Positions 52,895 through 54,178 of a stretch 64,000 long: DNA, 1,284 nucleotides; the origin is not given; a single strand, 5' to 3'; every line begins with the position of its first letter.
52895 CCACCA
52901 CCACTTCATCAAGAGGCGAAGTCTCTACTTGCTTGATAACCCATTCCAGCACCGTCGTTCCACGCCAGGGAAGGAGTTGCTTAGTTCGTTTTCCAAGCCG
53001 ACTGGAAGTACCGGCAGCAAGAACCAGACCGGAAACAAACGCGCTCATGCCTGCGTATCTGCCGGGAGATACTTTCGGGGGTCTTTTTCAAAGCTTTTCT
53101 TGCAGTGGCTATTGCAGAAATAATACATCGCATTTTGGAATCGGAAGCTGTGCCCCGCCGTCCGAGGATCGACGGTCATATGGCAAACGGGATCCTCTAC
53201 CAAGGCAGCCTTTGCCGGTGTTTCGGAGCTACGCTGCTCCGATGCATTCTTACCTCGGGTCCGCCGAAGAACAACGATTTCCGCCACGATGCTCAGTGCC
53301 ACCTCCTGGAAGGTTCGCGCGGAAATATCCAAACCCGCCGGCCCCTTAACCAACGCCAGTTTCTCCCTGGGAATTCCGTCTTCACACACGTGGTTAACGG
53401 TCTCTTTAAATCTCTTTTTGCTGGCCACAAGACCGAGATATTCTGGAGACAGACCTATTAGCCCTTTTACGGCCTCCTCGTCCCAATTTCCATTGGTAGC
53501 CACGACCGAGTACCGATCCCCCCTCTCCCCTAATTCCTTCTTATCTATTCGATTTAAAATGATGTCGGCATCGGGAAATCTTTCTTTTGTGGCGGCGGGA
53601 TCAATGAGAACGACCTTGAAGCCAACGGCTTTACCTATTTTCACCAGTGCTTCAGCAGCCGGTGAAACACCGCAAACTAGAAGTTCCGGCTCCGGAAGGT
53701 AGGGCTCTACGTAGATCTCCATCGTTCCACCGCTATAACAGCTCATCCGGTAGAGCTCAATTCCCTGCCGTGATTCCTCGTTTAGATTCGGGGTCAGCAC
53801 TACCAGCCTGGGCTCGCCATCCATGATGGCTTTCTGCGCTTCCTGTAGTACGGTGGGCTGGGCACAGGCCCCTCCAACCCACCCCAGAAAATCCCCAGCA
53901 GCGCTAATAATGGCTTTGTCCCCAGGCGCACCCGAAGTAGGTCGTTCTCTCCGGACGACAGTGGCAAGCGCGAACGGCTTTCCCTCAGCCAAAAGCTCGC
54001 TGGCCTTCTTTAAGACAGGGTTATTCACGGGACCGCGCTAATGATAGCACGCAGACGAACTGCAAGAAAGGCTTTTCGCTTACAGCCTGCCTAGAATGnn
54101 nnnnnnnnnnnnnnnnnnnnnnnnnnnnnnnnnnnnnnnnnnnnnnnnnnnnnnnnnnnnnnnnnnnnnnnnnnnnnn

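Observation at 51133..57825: Form-I (AYRCSFR) CO dehydrogenase coxMSL followed by XdhC::YHS, MocA and XdhC, with no CoxD/CoxE-like genes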

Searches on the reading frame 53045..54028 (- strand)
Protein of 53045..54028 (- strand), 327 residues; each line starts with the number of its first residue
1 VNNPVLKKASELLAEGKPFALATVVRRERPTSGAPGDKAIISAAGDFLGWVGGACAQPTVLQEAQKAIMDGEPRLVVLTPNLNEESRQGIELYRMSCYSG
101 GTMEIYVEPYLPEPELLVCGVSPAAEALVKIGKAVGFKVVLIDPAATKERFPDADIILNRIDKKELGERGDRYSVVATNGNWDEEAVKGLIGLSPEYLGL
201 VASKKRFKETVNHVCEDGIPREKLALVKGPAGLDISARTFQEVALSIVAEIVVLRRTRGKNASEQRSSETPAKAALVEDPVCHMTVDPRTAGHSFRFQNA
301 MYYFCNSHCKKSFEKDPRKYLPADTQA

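Call 3: search_protein_families(library=pfam, proteins=[window:53045-54028:-], max_evalue=0.01)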
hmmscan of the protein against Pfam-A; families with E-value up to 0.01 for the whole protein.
window:53045-54028:- (327 aa): 4 families
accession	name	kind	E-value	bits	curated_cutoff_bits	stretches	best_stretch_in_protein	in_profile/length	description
PF13478.12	XdhC_C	-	5.6e-26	91.9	29.7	1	116-251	1-125/125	XdhC Rossmann domain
PF02625.21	XdhC_CoxI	-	1.8e-17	63.4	24.3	1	12-76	1-65/68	XdhC and CoxI family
PF04945.19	YHS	-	3.5e-10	40.2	30.3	1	277-323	1-46/47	YHS domain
PF24273.1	TRASH_HVO_1752_C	-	0.0018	18.9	27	1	282-315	7-38/47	HVO_1752, C-terminal TRASH domain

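Call 4: search_protein_families(library=ncbifam, proteins=[window:53045-54028:-], max_evalue=0.001)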
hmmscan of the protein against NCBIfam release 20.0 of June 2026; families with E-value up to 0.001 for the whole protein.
window:53045-54028:- (327 aa): 1 family
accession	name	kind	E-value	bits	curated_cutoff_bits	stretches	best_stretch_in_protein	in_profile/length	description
NF045664.1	XdhC_rel_AOR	equivalog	3e-32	112.2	350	2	97-256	178-345/346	XdhC family aldehyde oxidoreductase maturation factor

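Call 10: find_homologous_proteins(query=window:53045-54028:-, max_evalue=0.00001)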
Query window:53045-54028:- (327 aa): 4487 proteins with E <= 0.00001 among 8000 candidates; the best 120 are listed.
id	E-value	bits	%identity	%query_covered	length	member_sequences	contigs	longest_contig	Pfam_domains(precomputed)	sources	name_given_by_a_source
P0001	1.1e-215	733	100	100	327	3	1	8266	PF02625.22,PF13478.13,PF04945.20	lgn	-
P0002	5.5e-157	540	72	100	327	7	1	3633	PF02625.22,PF13478.13,PF04945.20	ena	-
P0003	6.6e-156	536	73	100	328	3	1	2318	PF02625.22,PF13478.13,PF04945.20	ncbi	-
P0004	4.4e-155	534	72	100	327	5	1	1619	PF02625.22,PF13478.13,PF04945.20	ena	-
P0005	5.7e-154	530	73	98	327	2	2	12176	PF02625.22,PF13478.13,PF04945.20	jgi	jgi:xanthine dehydrogenase accessory factor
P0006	1.1e-153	529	72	100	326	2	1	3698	PF02625.22,PF13478.13,PF04945.20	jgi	-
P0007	1.8e-151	522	70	100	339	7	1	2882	PF02625.22,PF13478.13,PF04945.20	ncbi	-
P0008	2.7e-151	521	73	100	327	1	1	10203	PF02625.22,PF13478.13,PF04945.20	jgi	jgi:xanthine dehydrogenase accessory factor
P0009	2.7e-151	521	71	100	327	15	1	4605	PF02625.22,PF13478.13,PF04945.20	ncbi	-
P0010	4.8e-150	517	73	98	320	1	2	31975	PF02625.22,PF13478.13,PF04945.20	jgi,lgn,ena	-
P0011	1.6e-147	509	68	100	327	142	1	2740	PF02625.22,PF13478.13,PF04945.20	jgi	-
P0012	2.5e-147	508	69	100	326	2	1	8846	PF02625.22,PF13478.13,PF04945.20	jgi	jgi:xanthine dehydrogenase accessory factor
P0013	2.6e-147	508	70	100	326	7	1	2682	PF02625.22,PF13478.13,PF04945.20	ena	-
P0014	4.6e-147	507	68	100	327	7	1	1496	PF02625.22,PF13478.13,PF04945.20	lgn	-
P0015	1.1e-146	506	67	100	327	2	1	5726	PF02625.22,PF13478.13,PF04945.20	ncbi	-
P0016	2.4e-146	505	68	100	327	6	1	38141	PF02625.22,PF13478.13,PF04945.20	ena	-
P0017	2.5e-146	505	69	99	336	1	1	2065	PF02625.22,PF13478.13,PF04945.20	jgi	jgi:xanthine dehydrogenase accessory factor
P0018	3.5e-146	504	68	100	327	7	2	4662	PF02625.22,PF13478.13,PF04945.20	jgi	jgi:xanthine dehydrogenase accessory factor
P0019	1.3e-145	503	67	100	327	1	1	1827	PF02625.22,PF13478.13,PF04945.20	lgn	-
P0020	3.3e-145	501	67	100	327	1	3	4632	PF02625.22,PF13478.13,PF04945.20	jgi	jgi:xanthine dehydrogenase accessory factor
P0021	7.2e-145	500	69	98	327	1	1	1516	PF02625.22,PF13478.13,PF04945.20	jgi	jgi:xanthine dehydrogenase accessory factor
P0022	2.0e-144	499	69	98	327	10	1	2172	PF02625.22,PF13478.13,PF04945.20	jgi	-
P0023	2.8e-144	498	67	100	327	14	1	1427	PF02625.22,PF13478.13,PF04945.20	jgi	jgi:xanthine dehydrogenase accessory factor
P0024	2.9e-144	498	70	97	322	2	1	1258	PF02625.22,PF13478.13,PF04945.20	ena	-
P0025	3.8e-144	498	69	98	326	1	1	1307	PF02625.22,PF13478.13,PF04945.20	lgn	-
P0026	3.8e-144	498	68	100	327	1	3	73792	PF02625.22,PF13478.13,PF04945.20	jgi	jgi:xanthine dehydrogenase accessory factor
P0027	5.6e-144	497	67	100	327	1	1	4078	PF02625.22,PF13478.13,PF04945.20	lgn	-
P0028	1.0e-143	496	68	99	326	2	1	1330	PF02625.22,PF13478.13,PF04945.20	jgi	jgi:xanthine dehydrogenase accessory factor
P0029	1.3e-143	496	68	98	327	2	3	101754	PF02625.22,PF13478.13,PF04945.20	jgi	jgi:xanthine dehydrogenase accessory factor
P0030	2.2e-143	495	69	99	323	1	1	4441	PF02625.22,PF13478.13,PF04945.20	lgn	-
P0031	2.4e-143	495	68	98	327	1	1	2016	PF02625.22,PF13478.13,PF04945.20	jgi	jgi:xanthine dehydrogenase accessory factor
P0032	5.3e-143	494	68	100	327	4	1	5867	PF02625.22,PF13478.13,PF04945.20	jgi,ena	-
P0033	5.8e-143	494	67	100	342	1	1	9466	PF02625.22,PF13478.13,PF04945.20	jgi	jgi:xanthine dehydrogenase accessory factor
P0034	8.5e-143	493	68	98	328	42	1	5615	PF02625.22,PF13478.13,PF04945.20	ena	-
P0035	1.6e-142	492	67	99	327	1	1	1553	PF02625.22,PF13478.13,PF04945.20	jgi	jgi:xanthine dehydrogenase accessory factor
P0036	2.2e-142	492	68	98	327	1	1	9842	PF02625.22,PF13478.13,PF04945.20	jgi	jgi:xanthine dehydrogenase accessory factor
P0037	2.2e-142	492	68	99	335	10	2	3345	PF02625.22,PF13478.13,PF04945.20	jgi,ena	jgi:xanthine dehydrogenase accessory factor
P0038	2.3e-142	492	69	98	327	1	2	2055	PF02625.22,PF13478.13,PF04945.20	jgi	jgi:xanthine dehydrogenase accessory factor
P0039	3.3e-142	491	69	98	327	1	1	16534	PF02625.22,PF13478.13,PF04945.20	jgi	jgi:xanthine dehydrogenase accessory factor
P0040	4.3e-142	491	68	98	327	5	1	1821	PF02625.22,PF13478.13,PF04945.20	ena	-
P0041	8.4e-142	490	68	100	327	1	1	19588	PF02625.22,PF13478.13,PF04945.20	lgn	-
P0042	9.9e-142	490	66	99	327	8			PF02625.22,PF13478.13,PF04945.20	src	-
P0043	1.1e-141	490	67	98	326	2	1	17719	PF02625.22,PF13478.13,PF04945.20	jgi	jgi:xanthine dehydrogenase accessory factor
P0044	1.1e-141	490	67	98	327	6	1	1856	PF02625.22,PF13478.13,PF04945.20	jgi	jgi:xanthine dehydrogenase accessory factor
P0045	1.2e-141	490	68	98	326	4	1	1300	PF02625.22,PF13478.13,PF04945.20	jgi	jgi:xanthine dehydrogenase accessory factor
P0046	1.6e-141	489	66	99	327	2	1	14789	PF02625.22,PF13478.13,PF04945.20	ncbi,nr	ncbi:MAG TPA: XdhC family protein [Candidatus Binatia bacterium]|nr:XdhC family protein [Candidatus 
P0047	2.6e-141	488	67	100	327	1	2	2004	PF02625.22,PF13478.13,PF04945.20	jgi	jgi:xanthine dehydrogenase accessory factor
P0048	3.1e-141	488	67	100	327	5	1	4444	PF02625.22,PF13478.13,PF04945.20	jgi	jgi:xanthine dehydrogenase accessory factor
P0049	3.6e-141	488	67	100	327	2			PF02625.22,PF13478.13,PF04945.20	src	-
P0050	3.8e-141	488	68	100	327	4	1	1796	PF02625.22,PF13478.13,PF04945.20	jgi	-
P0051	6.2e-141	487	67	100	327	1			PF02625.22,PF13478.13,PF04945.20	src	-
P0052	8.0e-141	487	67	98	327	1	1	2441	PF02625.22,PF13478.13,PF04945.20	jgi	jgi:xanthine dehydrogenase accessory factor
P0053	1.5e-140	486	66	100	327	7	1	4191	PF02625.22,PF13478.13,PF04945.20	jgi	jgi:xanthine dehydrogenase accessory factor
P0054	1.5e-140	486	67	100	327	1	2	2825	PF02625.22,PF13478.13,PF04945.20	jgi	jgi:xanthine dehydrogenase accessory factor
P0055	1.9e-140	486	66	100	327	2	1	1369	PF02625.22,PF13478.13,PF04945.20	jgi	jgi:xanthine dehydrogenase accessory factor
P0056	2.3e-140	485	67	100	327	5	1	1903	PF02625.22,PF13478.13,PF04945.20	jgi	jgi:xanthine dehydrogenase accessory factor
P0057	2.6e-140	485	68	98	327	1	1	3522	PF02625.22,PF13478.13,PF04945.20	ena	-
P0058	3.0e-140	485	67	100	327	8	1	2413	PF02625.22,PF13478.13,PF04945.20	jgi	-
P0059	3.1e-140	485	66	100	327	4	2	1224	PF02625.22,PF13478.13,PF04945.20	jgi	jgi:xanthine dehydrogenase accessory factor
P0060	3.3e-140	485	67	98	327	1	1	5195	PF02625.22,PF13478.13,PF04945.20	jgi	jgi:xanthine dehydrogenase accessory factor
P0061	3.9e-140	485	67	100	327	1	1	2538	PF02625.22,PF13478.13,PF04945.20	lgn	-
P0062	3.9e-140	485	66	98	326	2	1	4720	PF02625.22,PF13478.13,PF04945.20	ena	-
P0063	5.2e-140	484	66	98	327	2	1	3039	PF02625.22,PF13478.13,PF04945.20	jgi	jgi:xanthine dehydrogenase accessory factor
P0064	5.3e-140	484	68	98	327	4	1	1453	PF02625.22,PF13478.13,PF04945.20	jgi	jgi:xanthine dehydrogenase accessory factor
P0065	5.4e-140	484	66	98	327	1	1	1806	PF02625.22,PF13478.13,PF04945.20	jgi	jgi:xanthine dehydrogenase accessory factor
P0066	6.9e-140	484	66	99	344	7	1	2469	PF02625.22,PF13478.13,PF04945.20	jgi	jgi:xanthine dehydrogenase accessory factor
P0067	8.2e-140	484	66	100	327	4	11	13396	PF02625.22,PF13478.13,PF04945.20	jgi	jgi:xanthine dehydrogenase accessory factor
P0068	1.1e-139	483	66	100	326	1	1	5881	PF02625.22,PF13478.13,PF04945.20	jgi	jgi:xanthine dehydrogenase accessory factor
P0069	1.7e-139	482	67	98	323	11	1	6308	PF02625.22,PF13478.13,PF04945.20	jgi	jgi:xanthine dehydrogenase accessory factor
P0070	2.3e-139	482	66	100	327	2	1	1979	PF02625.22,PF13478.13,PF04945.20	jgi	jgi:xanthine dehydrogenase accessory factor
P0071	2.7e-139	482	65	100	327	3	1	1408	PF02625.22,PF13478.13,PF04945.20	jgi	jgi:xanthine dehydrogenase accessory factor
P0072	2.7e-139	482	67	100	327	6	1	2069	PF02625.22,PF13478.13,PF04945.20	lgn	-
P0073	4.1e-139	481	66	99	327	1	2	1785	PF02625.22,PF13478.13,PF04945.20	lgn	-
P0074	4.1e-139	481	68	98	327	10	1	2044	PF02625.22,PF13478.13,PF04945.20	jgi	-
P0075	5.6e-139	481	66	100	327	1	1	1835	PF02625.22,PF13478.13,PF04945.20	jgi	jgi:xanthine dehydrogenase accessory factor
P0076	6.3e-139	481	66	100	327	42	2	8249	PF02625.22,PF13478.13,PF04945.20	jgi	jgi:xanthine dehydrogenase accessory factor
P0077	9.8e-139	480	65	100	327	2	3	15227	PF02625.22,PF13478.13,PF04945.20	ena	-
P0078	1.1e-138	480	66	100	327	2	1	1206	PF02625.22,PF13478.13,PF04945.20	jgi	jgi:xanthine dehydrogenase accessory factor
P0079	1.3e-138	480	68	94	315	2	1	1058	PF02625.22,PF13478.13,PF04945.20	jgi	-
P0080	1.5e-138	479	66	100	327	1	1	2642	PF02625.22,PF13478.13,PF04945.20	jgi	jgi:xanthine dehydrogenase accessory factor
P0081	1.5e-138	479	65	100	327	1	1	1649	PF02625.22,PF13478.13,PF04945.20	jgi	jgi:xanthine dehydrogenase accessory factor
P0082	2.5e-138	479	66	100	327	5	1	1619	PF02625.22,PF13478.13,PF04945.20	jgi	jgi:xanthine dehydrogenase accessory factor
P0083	2.6e-138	479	65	100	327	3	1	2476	PF02625.22,PF13478.13,PF04945.20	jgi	jgi:xanthine dehydrogenase accessory factor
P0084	2.7e-138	479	65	100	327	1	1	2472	PF02625.22,PF13478.13,PF04945.20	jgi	jgi:xanthine dehydrogenase accessory factor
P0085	2.8e-138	479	68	95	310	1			PF02625.22,PF13478.13,PF04945.20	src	-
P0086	3.9e-138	478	65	100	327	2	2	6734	PF02625.22,PF13478.13,PF04945.20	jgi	jgi:xanthine dehydrogenase accessory factor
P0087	5.9e-138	477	66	98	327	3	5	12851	PF02625.22,PF13478.13,PF04945.20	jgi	jgi:xanthine dehydrogenase accessory factor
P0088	6.1e-138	477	66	100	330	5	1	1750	PF02625.22,PF13478.13,PF04945.20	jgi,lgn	jgi:xanthine dehydrogenase accessory factor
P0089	7.7e-138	477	67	98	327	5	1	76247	PF02625.22,PF13478.13,PF04945.20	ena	-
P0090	1.2e-137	476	66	98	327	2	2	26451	PF02625.22,PF13478.13,PF04945.20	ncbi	-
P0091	1.2e-137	476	65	100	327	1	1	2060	PF02625.22,PF13478.13,PF04945.20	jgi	-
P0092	1.9e-137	476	65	100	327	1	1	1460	PF02625.22,PF13478.13,PF04945.20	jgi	jgi:xanthine dehydrogenase accessory factor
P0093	2.6e-137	475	65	100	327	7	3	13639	PF02625.22,PF13478.13,PF04945.20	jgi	jgi:xanthine dehydrogenase accessory factor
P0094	3.4e-137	475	65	100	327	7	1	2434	PF02625.22,PF13478.13,PF04945.20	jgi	jgi:xanthine dehydrogenase accessory factor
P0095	1.0e-136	473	65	100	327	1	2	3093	PF02625.22,PF13478.13,PF04945.20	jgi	jgi:xanthine dehydrogenase accessory factor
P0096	1.4e-136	473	65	98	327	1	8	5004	PF02625.22,PF13478.13,PF04945.20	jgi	jgi:xanthine dehydrogenase accessory factor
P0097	1.6e-136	473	64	98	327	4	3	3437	PF02625.22,PF13478.13,PF04945.20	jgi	jgi:xanthine dehydrogenase accessory factor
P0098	1.7e-136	473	65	100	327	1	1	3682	PF02625.22,PF13478.13,PF04945.20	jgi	jgi:xanthine dehydrogenase accessory factor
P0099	2.1e-136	472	68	98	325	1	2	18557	PF02625.22,PF13478.13,PF04945.20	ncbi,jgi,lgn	ncbi:MAG TPA: XdhC family protein [Candidatus Binatia bacterium]|jgi:xanthine dehydrogenase accessor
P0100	2.3e-136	472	67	97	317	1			PF02625.22,PF13478.13,PF04945.20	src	-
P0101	2.4e-136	472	65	100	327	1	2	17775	PF02625.22,PF13478.13,PF04945.20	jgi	jgi:xanthine dehydrogenase accessory factor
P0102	3.6e-136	472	66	98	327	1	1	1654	PF02625.22,PF13478.13,PF04945.20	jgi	jgi:xanthine dehydrogenase accessory factor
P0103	6.6e-136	471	65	100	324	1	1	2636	PF02625.22,PF13478.13,PF04945.20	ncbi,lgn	-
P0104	7.1e-136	471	63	100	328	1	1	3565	PF02625.22,PF13478.13,PF04945.20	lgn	-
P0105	8.1e-136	470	64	100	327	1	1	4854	PF02625.22,PF13478.13,PF04945.20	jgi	jgi:xanthine dehydrogenase accessory factor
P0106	8.1e-136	470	65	100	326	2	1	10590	PF02625.22,PF13478.13,PF04945.20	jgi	jgi:xanthine dehydrogenase accessory factor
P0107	9.2e-136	470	65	100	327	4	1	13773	PF02625.22,PF13478.13,PF04945.20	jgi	jgi:xanthine dehydrogenase accessory factor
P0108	1.3e-135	470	65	98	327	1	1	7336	PF02625.22,PF13478.13,PF04945.20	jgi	jgi:xanthine dehydrogenase accessory factor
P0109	1.6e-135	469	65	100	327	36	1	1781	PF02625.22,PF13478.13,PF04945.20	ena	-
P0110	2.8e-135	469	64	100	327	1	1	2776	PF02625.22,PF13478.13,PF04945.20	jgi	jgi:xanthine dehydrogenase accessory factor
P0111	3.9e-135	468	68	92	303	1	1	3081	PF02625.22,PF13478.13,PF04945.20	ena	-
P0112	4.5e-135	468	64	100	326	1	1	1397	PF02625.22,PF13478.13,PF04945.20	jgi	jgi:xanthine dehydrogenase accessory factor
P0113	9.2e-135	467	65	96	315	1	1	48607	PF02625.22,PF13478.13,PF04945.20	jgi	jgi:xanthine dehydrogenase accessory factor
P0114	2.5e-133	462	64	100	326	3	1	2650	PF02625.22,PF13478.13,PF04945.20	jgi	jgi:xanthine dehydrogenase accessory factor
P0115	3.6e-131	455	61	100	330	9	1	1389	PF02625.22,PF13478.13,PF04945.20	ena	-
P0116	3.7e-131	455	62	100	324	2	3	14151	PF02625.22,PF13478.13,PF04945.20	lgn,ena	-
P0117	1.7e-130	453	61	100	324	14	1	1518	PF02625.22,PF13478.13,PF04945.20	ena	-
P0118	6.0e-130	451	61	100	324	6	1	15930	PF02625.22,PF13478.13,PF04945.20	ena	-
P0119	1.4e-129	450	60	100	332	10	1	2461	PF02625.22,PF13478.13,PF04945.20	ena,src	-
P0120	2.1e-128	446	59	100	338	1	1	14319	PF02625.22,PF13478.13,PF04945.20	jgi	jgi:xanthine dehydrogenase accessory factor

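Call 12: find_encoding_contigs(protein=P0029, flank=10000, max_places=3)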
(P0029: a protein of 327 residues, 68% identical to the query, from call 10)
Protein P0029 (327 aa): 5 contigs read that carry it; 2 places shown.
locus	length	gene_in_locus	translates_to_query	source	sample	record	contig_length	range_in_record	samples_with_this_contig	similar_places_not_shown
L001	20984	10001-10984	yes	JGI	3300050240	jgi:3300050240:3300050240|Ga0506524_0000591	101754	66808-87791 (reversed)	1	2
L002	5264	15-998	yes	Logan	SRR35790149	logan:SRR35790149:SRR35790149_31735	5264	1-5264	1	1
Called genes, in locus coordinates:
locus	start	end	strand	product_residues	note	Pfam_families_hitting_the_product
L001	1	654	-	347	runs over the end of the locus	-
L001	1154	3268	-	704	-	PF13964:Beta-prop_Calicin, PF24681:Kelch_KLHDC2_KLHL20_DRC7, PF24981:Beta-prop_ATRN-LZTR1, PF01344:Kelch_1, PF24981:Beta-prop_ATRN-LZTR1, PF01344:Kelch_1, PF13415:Beta-prop_FBX42, PF24681:Kelch_KLHDC2_KLHL20_DRC7, +9 more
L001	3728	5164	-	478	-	PF07676:PD40 (faint)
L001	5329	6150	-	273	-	-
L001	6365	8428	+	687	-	PF02954:HTH_8, PF13191:AAA_16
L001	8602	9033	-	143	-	-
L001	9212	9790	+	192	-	PF06240:COXG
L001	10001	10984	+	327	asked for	PF02625:XdhC_CoxI, PF13478:XdhC_C, PF04945:YHS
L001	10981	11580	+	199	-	PF01128:IspD (weak), PF02348:CTP_transf_3 (weak), PF12804:NTP_transf_3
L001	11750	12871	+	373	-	PF02625:XdhC_CoxI, PF13478:XdhC_C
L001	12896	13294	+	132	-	PF01592:NifU_N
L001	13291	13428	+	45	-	-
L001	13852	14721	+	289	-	-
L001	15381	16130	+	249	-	PF00378:ECH_1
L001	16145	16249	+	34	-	-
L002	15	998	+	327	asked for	PF02625:XdhC_CoxI, PF13478:XdhC_C, PF04945:YHS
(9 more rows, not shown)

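Call 13: find_encoding_contigs(protein=P0089, flank=10000, max_places=2)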
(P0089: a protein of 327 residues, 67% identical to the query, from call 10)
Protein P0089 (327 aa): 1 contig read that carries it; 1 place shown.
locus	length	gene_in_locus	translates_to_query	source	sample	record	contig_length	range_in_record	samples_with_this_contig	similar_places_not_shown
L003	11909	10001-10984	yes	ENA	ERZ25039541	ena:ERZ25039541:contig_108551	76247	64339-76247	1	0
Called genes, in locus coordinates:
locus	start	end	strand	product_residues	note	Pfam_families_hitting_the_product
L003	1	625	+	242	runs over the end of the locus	PF13522:GATase_6, PF13537:GATase_7, PF00733:Asn_synthase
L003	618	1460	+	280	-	PF00733:Asn_synthase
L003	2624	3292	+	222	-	PF02129:Peptidase_S15 (faint), PF12146:Hydrolase_4 (faint), PF00326:Peptidase_S9, PF20434:BD-FAE (weak)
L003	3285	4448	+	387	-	PF08240:ADH_N, PF16912:Glu_dehyd_C (weak), PF00107:ADH_zinc_N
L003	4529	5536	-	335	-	PF00535:Glycos_transf_2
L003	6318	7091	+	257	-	PF00941:FAD_binding_5, PF03450:CO_deh_flav_C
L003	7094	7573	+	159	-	PF00111:Fer2 (weak), PF01799:Fer2_2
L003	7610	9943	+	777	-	PF01315:Ald_Xan_dh_C, PF02738:MoCoBD_1, PF20256:MoCoBD_2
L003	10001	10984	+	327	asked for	PF02625:XdhC_CoxI, PF13478:XdhC_C, PF04945:YHS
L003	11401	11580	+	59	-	-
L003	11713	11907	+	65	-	?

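Call 27: find_encoding_contigs(protein=P0026, flank=10000, max_places=1)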
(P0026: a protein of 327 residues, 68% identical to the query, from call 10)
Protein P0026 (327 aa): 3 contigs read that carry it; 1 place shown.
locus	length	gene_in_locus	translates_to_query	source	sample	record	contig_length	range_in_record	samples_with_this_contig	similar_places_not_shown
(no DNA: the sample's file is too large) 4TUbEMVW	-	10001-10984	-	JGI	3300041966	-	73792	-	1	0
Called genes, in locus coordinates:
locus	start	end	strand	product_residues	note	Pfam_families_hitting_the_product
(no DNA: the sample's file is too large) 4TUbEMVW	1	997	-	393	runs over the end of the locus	PF02771:Acyl-CoA_dh_N, PF02770:Acyl-CoA_dh_M, PF00441:Acyl-CoA_dh_1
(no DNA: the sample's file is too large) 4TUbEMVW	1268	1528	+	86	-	-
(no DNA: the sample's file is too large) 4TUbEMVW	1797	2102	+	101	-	-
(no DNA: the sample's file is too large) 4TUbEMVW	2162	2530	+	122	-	PF17990:LodA_N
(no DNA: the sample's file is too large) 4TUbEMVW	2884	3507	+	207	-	PF18417:LodA_C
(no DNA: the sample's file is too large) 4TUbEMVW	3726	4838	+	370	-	PF01266:DAO (weak), PF01494:FAD_binding_3, PF04820:Trp_halogenase (weak), PF12831:FAD_oxidored, PF04820:Trp_halogenase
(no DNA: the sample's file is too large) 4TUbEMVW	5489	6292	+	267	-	-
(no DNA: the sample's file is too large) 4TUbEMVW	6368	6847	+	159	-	PF01799:Fer2_2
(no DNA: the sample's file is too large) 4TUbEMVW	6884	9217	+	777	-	PF01315:Ald_Xan_dh_C, PF02738:MoCoBD_1, PF20256:MoCoBD_2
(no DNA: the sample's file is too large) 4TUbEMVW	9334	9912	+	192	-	PF06240:COXG, PF10604:Polyketide_cyc2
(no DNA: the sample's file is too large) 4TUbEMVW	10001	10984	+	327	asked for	PF02625:XdhC_CoxI, PF13478:XdhC_C, PF04945:YHS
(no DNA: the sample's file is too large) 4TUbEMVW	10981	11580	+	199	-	PF01128:IspD (weak), PF02348:CTP_transf_3 (weak), PF12804:NTP_transf_3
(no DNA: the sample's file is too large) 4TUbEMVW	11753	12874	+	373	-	PF02625:XdhC_CoxI, PF13478:XdhC_C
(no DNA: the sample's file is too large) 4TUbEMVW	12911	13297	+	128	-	PF01592:NifU_N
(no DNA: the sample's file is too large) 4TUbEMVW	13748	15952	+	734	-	-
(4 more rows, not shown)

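Call 28: find_encoding_contigs(protein=P0113, flank=10000, max_places=1)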
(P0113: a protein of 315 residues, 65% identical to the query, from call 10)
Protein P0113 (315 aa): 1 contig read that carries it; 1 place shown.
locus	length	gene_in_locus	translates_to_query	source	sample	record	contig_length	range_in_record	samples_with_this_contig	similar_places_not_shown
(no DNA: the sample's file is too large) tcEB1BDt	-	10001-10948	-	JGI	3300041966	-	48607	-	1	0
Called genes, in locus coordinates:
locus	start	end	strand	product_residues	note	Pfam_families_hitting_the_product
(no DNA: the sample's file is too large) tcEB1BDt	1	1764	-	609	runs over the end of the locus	PF01336:tRNA_anti-codon, PF00152:tRNA-synt_2, PF02938:GAD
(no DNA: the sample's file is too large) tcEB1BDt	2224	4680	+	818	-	PF13567:DUF4131, PF03772:Competence, PF00753:Lactamase_B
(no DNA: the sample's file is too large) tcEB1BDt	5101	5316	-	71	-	-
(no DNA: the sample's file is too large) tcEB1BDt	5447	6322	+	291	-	PF00941:FAD_binding_5, PF03450:CO_deh_flav_C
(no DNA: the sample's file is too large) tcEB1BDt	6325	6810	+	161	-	PF01799:Fer2_2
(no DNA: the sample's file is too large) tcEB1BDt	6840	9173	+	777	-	PF01315:Ald_Xan_dh_C, PF02738:MoCoBD_1, PF20256:MoCoBD_2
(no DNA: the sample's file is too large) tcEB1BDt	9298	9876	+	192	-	PF06240:COXG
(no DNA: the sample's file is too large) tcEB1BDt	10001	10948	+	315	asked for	PF02625:XdhC_CoxI, PF13478:XdhC_C, PF04945:YHS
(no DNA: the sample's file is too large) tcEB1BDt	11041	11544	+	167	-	PF12804:NTP_transf_3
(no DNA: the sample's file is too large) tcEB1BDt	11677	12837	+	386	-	PF02625:XdhC_CoxI, PF13478:XdhC_C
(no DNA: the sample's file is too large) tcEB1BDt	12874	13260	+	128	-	PF01592:NifU_N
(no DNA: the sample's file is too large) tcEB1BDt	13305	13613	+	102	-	-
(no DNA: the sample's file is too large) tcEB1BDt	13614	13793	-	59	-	-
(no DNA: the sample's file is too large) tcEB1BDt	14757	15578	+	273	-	PF00072:Response_reg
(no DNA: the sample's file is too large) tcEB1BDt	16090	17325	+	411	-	PF00082:Peptidase_S8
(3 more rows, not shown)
